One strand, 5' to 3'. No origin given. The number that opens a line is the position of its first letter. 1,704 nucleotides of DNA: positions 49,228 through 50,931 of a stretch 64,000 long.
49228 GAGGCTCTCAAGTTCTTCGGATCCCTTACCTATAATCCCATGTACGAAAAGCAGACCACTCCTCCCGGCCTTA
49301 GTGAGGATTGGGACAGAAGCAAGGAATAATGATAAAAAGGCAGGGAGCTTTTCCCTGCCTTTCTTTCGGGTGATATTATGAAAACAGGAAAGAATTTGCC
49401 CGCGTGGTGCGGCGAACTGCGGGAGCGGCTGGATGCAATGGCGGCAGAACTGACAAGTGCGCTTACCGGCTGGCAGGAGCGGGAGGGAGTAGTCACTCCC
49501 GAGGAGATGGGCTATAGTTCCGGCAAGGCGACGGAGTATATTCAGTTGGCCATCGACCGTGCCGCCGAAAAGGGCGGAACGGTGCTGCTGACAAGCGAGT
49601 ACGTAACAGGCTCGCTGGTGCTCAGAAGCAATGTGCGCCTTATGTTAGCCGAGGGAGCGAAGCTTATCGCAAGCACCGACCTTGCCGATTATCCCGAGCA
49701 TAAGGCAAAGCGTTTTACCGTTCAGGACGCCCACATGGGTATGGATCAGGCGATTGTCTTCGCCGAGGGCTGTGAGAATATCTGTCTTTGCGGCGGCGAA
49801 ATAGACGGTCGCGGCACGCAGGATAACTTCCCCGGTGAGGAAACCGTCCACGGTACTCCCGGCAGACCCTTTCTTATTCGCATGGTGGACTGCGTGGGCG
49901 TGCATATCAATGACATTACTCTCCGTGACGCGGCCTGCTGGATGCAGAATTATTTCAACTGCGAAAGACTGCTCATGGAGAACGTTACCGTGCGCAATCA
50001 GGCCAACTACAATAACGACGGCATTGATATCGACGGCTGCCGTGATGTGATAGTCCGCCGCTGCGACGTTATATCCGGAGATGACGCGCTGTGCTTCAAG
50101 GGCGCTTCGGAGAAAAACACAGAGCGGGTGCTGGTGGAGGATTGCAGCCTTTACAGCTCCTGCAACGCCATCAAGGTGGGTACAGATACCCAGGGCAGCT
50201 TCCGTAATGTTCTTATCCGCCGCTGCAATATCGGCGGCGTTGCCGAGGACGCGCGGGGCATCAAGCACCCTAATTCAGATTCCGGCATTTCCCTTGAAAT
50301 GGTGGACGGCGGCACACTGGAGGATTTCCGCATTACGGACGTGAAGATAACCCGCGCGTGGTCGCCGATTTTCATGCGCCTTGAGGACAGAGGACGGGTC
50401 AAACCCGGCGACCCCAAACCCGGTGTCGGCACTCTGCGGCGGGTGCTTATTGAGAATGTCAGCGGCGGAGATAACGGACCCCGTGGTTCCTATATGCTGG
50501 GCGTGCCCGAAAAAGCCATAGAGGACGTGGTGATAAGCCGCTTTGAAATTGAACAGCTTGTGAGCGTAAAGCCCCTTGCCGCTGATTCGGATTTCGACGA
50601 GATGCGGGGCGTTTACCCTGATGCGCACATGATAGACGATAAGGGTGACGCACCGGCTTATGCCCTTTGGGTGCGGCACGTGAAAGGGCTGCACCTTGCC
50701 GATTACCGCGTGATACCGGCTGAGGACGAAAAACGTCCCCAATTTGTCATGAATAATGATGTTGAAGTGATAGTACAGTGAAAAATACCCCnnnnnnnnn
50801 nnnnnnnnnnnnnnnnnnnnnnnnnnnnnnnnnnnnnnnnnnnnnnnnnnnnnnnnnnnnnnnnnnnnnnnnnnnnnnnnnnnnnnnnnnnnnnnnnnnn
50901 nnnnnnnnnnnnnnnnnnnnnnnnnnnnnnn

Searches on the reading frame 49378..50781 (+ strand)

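Call 51: search_protein_families(library=pfam, proteins=[window:49378-50781:+], max_evalue=0.001)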
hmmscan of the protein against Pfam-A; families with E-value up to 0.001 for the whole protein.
window:49378-50781:+ (467 aa): 1 family
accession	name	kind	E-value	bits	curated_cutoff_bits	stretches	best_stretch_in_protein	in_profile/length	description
PF00295.23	Glyco_hydro_28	-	1.5e-10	41.1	22.9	1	122-296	49-221/324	Glycosyl hydrolases family 28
